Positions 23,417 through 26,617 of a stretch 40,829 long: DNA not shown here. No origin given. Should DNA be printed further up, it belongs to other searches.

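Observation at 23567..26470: Single-gene TIR-like / NB-ARC-type STAND / TPR protein: candidate bacterial NLR-like immune sensor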

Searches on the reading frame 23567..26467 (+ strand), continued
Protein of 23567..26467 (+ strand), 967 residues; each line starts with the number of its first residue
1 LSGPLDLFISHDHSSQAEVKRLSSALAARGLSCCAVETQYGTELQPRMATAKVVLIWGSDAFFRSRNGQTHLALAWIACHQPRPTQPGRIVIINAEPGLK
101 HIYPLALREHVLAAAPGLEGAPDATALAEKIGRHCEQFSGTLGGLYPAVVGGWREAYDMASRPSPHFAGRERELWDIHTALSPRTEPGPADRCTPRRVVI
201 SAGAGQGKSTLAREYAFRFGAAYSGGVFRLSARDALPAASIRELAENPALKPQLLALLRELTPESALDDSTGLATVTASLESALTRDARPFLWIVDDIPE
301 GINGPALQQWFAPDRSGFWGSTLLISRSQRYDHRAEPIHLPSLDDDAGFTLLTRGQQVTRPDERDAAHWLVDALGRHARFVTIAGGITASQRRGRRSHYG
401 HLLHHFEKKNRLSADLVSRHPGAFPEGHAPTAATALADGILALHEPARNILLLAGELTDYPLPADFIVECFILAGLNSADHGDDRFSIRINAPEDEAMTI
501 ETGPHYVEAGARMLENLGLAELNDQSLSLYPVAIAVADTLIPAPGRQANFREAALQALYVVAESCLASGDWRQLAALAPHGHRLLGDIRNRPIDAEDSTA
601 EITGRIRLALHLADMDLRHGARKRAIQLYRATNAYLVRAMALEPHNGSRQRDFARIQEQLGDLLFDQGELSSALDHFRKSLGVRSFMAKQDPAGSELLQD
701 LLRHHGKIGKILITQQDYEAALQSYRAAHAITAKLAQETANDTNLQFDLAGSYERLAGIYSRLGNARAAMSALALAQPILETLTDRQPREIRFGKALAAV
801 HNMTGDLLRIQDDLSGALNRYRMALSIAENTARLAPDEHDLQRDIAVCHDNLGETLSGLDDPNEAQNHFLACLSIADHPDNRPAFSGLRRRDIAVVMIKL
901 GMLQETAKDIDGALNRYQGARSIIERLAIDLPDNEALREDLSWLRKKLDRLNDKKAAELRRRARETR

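Call 14: find_related_loci(query=A1, collection=genome_contigs, flank=6000)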
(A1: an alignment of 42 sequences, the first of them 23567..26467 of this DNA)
Query A1 (967 aa) in genome_contigs; peptide patterns used: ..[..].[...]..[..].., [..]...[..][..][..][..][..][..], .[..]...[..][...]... (x = any residue, [..] = any of these).
102 stretches matched a pattern; 47 encode a relative of the query (tblastn E <= 1e-3); 45 distinct loci.
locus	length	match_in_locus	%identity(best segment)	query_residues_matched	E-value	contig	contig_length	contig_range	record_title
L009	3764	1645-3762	91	1-706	0e+0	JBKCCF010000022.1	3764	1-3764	MAG: Methylococcaceae bacterium isolate samp_493_metabat2_107 samp_493_143707, whole genome shotgun sequence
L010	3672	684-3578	55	1-966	0e+0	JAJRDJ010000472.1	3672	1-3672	MAG: Methylococcaceae bacterium isolate OWC_0087 OWC_0087_k121_26846955, whole genome shotgun sequence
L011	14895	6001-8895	52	1-964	0e+0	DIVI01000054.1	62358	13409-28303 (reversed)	MAG TPA_asm: Methylococcus sp. UBA6136 UBA6136_contig_9080, whole genome shotgun sequence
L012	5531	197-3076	52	1-964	0e+0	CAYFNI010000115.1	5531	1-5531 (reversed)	MAG TPA_asm: uncultured Methylococcus sp. isolate ERP107066_co1_452 genome assembly, contig: NODE_20541_length_5531_cov_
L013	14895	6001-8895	52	1-964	0e+0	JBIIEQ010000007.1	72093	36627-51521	MAG: Methylococcaceae bacterium isolate ME2000-10-10pf_3300042337_group1_bin49 Rohwer_bin2414_scaffold_155_c1, whole gen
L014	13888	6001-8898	52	1-964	0e+0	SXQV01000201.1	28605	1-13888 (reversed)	MAG: Methylococcaceae bacterium isolate F1-140-MAGs039 F1-140__c453838, whole genome shotgun sequence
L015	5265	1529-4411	49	1-964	0e+0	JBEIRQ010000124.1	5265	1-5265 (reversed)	MAG: Methylococcus sp. isolate Sample-107-S80-bin-158 Sample_107_S80-bin_158-k141_1243771, whole genome shotgun sequence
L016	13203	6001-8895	49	1-964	0e+0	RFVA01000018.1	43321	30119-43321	MAG: Gammaproteobacteria bacterium isolate WB5_2B_046 contig_100_17, whole genome shotgun sequence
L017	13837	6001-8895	49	1-964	0e+0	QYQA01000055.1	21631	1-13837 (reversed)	MAG: Methylococcus sp. isolate PowLak16_MAG14 c_000000003372, whole genome shotgun sequence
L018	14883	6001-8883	48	1-964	0e+0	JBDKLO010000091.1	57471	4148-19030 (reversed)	MAG: Pseudomonadota bacterium isolate hugercreek_2019_sw_WHONDRS-S19S_0044_B_bin.28 scaffold_1506685, whole genome shotg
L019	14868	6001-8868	48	6-964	0e+0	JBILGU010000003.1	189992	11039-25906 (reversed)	MAG: Methylococcaceae bacterium isolate ME2016-09-28_3300042471_group7_bin98 Rohwer_bin2416_scaffold_7_c1, whole genome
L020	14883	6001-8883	48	1-964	0e+0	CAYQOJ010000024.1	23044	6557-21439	MAG TPA_asm: uncultured Methylococcus sp. isolate SRP193358_co1_668 genome assembly, contig: NODE_5255_length_23044_cov_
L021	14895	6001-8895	49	1-964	0e+0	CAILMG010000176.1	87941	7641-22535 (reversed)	MAG: uncultured Methylococcus sp. isolate Umea_bin-00440 genome assembly, contig: bin-00440:176/310, whole genome shotgu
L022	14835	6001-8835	43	4-956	0e+0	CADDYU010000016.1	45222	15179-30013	Methylococcaceae bacterium isolate 8 genome assembly, contig: NODE_418_length_45222_cov_8.596740, whole genome shotgun s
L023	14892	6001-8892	47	1-967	0e+0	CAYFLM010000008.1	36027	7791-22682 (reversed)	MAG TPA_asm: uncultured Methylococcus sp. isolate ERP107066_co1_21 genome assembly, contig: NODE_262_length_36027_cov_56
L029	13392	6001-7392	28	6-485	3e-43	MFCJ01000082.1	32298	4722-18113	MAG: Candidatus Dadabacteria bacterium RIFCSPHIGHO2_12_FULL_53_21 rifcsphigho2_12_scaffold_3153, whole genome shotgun se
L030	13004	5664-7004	29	6-471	1e-41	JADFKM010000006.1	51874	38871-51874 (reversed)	MAG: Candidatus Dadabacteria bacterium isolate B48T1B5 B48T1B5_NODE310, whole genome shotgun sequence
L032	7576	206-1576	29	6-471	7e-41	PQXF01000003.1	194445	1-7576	MAG: Candidatus Methanogaster sp. isolate E20ANME2 NODE_3_length_194445_cov_20.8525, whole genome shotgun sequence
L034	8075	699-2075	30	5-471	8e-40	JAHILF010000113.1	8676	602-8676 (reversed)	MAG: Proteobacteria bacterium isolate KR13_N2.mb.116 KR13_N2.mb.116_k141_260959, whole genome shotgun sequence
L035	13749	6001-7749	28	6-586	4e-33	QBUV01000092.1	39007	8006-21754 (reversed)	MAG: Candidatus Methanogaster sp. isolate HMMV-459B1 LDLILCAP_2, whole genome shotgun sequence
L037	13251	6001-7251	30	1-440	5e-30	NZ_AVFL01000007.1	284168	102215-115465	Skermanella stibiiresistens SB22 contig8, whole genome shotgun sequence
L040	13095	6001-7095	29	2-375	5e-24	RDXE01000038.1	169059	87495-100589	MAG: Alphaproteobacteria bacterium isolate PH2015_14S_64_13 PH2015_14S_scaffold_16, whole genome shotgun sequence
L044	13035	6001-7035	28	6-377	2e-22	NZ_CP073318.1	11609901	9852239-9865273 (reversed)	Kutzneria sp. CA-103260 chromosome, complete genome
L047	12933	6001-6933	30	6-344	2e-21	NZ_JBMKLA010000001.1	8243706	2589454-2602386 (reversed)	Streptomyces echiniscabiei strain WI04-05B 1, whole genome shotgun sequence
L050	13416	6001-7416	27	1-479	4e-25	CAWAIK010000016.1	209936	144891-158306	MAG: uncultured Verrucomicrobiae bacterium isolate MFD03346.bin.2.54 genome assembly, contig: contig_15294, whole genome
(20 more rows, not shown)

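Call 21: search_protein_families(library=pfam, alignment_id=A1, max_evalue=0.1)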
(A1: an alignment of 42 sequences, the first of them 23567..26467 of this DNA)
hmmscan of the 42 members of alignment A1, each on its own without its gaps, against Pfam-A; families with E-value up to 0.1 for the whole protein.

A. member 1, window:23567-26467:+ (967 aa): 15 families
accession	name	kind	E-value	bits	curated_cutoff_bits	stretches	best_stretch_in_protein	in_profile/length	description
PF13424.12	TPR_12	-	4.5e-13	49.6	30.1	1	757-829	3-76/77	Tetratricopeptide repeat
PF13181.12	TPR_8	-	2.8e-10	40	25.7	0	707-728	6-27/34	Tetratricopeptide repeat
PF07719.23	TPR_2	-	4.9e-09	36.1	27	0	656-681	3-28/34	Tetratricopeptide repeat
PF13414.12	TPR_11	-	3.4e-08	33.5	26.8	0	709-735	1-27/42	TPR repeat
PF00515.34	TPR_1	-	3.1e-07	30.3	27.8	0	659-681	6-28/34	Tetratricopeptide repeat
PF13374.12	TPR_10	-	4.5e-06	26.9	27.5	0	655-683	3-31/42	Tetratricopeptide repeat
PF13191.12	AAA_16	-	5e-06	27.6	32.6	1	167-298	2-141/167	AAA ATPase domain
PF13676.11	TIR_2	-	5.5e-06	27.3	28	1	8-108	2-109/122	TIR domain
PF24885.1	TPR_NPHP3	-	0.00077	19.4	100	1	632-729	75-175/239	Nephrocystin-3 TPR domain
PF21325.3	SHPRH_helical-1st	-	0.0063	17.2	27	0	796-843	23-68/95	E3 ubiquitin-protein ligase SHPRH, first helical domain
PF13371.12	TPR_9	-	0.016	15.7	35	0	819-861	9-51/73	Tetratricopeptide repeat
PF13432.12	TPR_16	-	0.027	15.4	32.7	0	651-681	28-58/65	Tetratricopeptide repeat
PF04212.24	MIT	-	0.028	15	30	0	894-938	4-47/66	MIT (microtubule interacting and transport) domain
PF25199.1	nSTAND_NTPase5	-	0.08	13.2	34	0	193-249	39-94/145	Novel STAND NTPase 5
PF16969.10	SRP68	-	0.083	12.3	26.1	0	709-744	130-164/565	RNA-binding signal recognition particle 68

B. families by the number of members that match (of 42 scanned): 52 families (the first 25 are shown)
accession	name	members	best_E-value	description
PF07719.23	TPR_2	42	1.5e-17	Tetratricopeptide repeat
PF13424.12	TPR_12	42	1.7e-15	Tetratricopeptide repeat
PF13676.11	TIR_2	40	1.2e-08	TIR domain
PF00515.34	TPR_1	38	1.7e-11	Tetratricopeptide repeat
PF13181.12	TPR_8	37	8.1e-12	Tetratricopeptide repeat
PF13191.12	AAA_16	36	2.9e-10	AAA ATPase domain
PF13414.12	TPR_11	33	3.4e-08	TPR repeat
PF13371.12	TPR_9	31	2.5e-10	Tetratricopeptide repeat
PF13401.12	AAA_22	28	8e-05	AAA domain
PF13374.12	TPR_10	26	1.7e-12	Tetratricopeptide repeat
PF14559.12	TPR_19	22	2.8e-08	Tetratricopeptide repeat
PF04212.24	MIT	17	1.1e-06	MIT (microtubule interacting and transport) domain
PF13428.12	TPR_14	17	4.1e-06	Tetratricopeptide repeat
PF13176.12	TPR_7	16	2.2e-05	Tetratricopeptide repeat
PF25199.1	nSTAND_NTPase5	13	0.0011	Novel STAND NTPase 5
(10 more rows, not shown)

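Call 24: predict_structure(alignment_id=A1)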
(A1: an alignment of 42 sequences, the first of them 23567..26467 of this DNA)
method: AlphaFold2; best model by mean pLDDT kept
length: 967 residues; sequences in the alignment: 42
mean_pLDDT: 89.7   pTM: 0.79
mean pLDDT of the five models: 89.7, 89.2, 87.8, 87.6, 87.4
residues with pLDDT >= 90: 674; 70-90: 241; 50-70: 41; < 50: 11
segments of 3 or more residues with pLDDT < 50: 190-193, 483-485
pLDDT, mean of each block of 10 residues (from residue 1): 79 92 94 88 86 93 90 88 68 93 89 91 93 90 80 89 87 93 61 74 91 93 92 91 88 94 89 93 89 94 91 83 93 91 91 86 92 94 92 70 84 91 89 94 94 95 96 81 51 71 94 95 94 93 88 93 92 93 91 85 92 94 94 94 88 94 94 96 89 77 95 94 96 90 93 96 94 96 93 94 95 94 96 90 94 93 95 93 89 95 92 95 93 89 94 89 83
secondary structure, 60 per line:
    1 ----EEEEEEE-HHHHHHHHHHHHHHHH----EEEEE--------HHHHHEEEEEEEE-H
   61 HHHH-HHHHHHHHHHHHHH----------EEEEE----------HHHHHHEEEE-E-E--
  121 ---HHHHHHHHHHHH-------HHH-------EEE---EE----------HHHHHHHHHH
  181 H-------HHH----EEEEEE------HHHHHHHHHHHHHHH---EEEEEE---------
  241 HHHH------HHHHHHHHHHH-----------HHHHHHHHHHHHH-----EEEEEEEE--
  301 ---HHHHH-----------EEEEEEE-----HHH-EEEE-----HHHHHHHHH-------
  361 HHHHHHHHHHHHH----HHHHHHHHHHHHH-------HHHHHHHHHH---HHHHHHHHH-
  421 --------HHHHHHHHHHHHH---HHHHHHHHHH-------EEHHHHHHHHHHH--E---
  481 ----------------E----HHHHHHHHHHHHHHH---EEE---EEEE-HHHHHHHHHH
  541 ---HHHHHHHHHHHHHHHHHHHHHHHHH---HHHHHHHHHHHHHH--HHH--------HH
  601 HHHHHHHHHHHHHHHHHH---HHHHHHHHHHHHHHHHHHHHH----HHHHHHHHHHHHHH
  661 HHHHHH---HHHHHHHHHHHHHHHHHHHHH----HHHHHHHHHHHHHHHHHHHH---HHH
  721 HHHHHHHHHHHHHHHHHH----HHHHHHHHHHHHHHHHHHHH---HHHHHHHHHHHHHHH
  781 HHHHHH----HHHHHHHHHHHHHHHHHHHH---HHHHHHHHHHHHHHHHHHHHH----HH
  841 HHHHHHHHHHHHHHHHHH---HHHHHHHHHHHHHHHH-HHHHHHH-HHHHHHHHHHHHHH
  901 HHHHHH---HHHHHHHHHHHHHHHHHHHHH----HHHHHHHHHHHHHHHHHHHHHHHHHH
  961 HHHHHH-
elements in order (helices of 4 or more, strands of 3 or more residues): E5-11 H13-28 E33-37 H46-50 E51-58 H60-64 H66-79 E90-94 H105-110 E111-114 H124-135 E153-155 H171-181 E196-201 H208-222 E226-231 H241-244 H251-261 H273-285 E291-298 H304-308 E320-326 E336-339 H345-353 H361-373 H378-390 H398-407 H411-419 H429-441 H445-454 H464-474 H502-516 E520-522 E526-529 H531-540 H544-568 H572-585 H599-618 H622-642 H647-666 H670-690 H695-714 H718-738 H743-762 H766-786 H791-810 H814-834 H839-858 H862-877 H879-885 H887-906 H910-930 H935-966

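Call 26: fold_search(model_id=the predicted structure, library=pdb)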
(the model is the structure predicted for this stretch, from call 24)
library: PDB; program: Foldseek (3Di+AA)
matches with E <= 10: 1570; with E <= 0.001: 477
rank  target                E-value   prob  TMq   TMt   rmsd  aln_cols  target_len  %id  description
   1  6mfv_A                1.3e-12  1.00  0.32  0.46  13.5       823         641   12  Crystal structure of the Signal Transduction ATPase with Numerous Domains (STAND) protein with a tetratricopeptide rep (released 2019-02-20)
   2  6hc2_A                3.4e-09  1.00  0.26  0.63   7.3       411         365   16  Crystal structure of NuMA/LGN hetero-hexamers (released 2019-05-29)
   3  6hc2_S                4.7e-09  1.00  0.26  0.58   7.6       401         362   17  Crystal structure of NuMA/LGN hetero-hexamers (released 2019-05-29)
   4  6hc2_C                5.4e-09  1.00  0.26  0.59   7.8       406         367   17  Crystal structure of NuMA/LGN hetero-hexamers (released 2019-05-29)
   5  5a7d_C                5.6e-09  1.00  0.27  0.63   6.4       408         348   17  Tetrameric assembly of LGN with Inscuteable (released 2016-08-03)
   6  8chy                  5.8e-09  1.00  0.23  0.68   5.5       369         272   18  Crystal structure of an 8-repeat consensus TPR superhelix with Zinc. (released 2024-02-21)
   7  6hc2_E                6.3e-09  1.00  0.25  0.58   7.8       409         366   17  Crystal structure of NuMA/LGN hetero-hexamers (released 2019-05-29)
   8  3sf4_C                7.4e-09  1.00  0.26  0.62   7.4       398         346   17  Crystal structure of the complex between the conserved cell polarity proteins Inscuteable and LGN (released 2011-11-23)
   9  8dgc_B                7.4e-09  1.00  0.18  0.09  30.8      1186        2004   12  Avs3 bound to phage PhiV-1 terminase (released 2022-08-03)
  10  6eou                  8.0e-09  1.00  0.23  0.55  12.1       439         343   17  O-GlcNAc transferase TPR domain with the intellectual disability associated mutation L254F (released 2018-05-09)
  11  9qhb                  9.8e-09  1.00  0.23  0.66   5.8       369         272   18  Crystal structure of 16-repeat CTPR protein with eliminated coordination sites (released 2025-10-22)
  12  5a7d_G                1.1e-08  1.00  0.28  0.66   6.1       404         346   16  Tetrameric assembly of LGN with Inscuteable (released 2016-08-03)
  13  1w3b_A                1.1e-08  1.00  0.20  0.42  12.2       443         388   17  The superhelical TPR domain of O-linked GlcNAc transferase reveals structural similarities to importin alpha. (released 2004-09-09)
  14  5a7d_H                1.5e-08  1.00  0.28  0.67   6.0       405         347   16  Tetrameric assembly of LGN with Inscuteable (released 2016-08-03)
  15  9qhc_B                1.5e-08  1.00  0.21  0.61   6.7       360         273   18  Crystal structure of 8-repeat CTPR protein with eliminated coordination sites (released 2025-10-22)
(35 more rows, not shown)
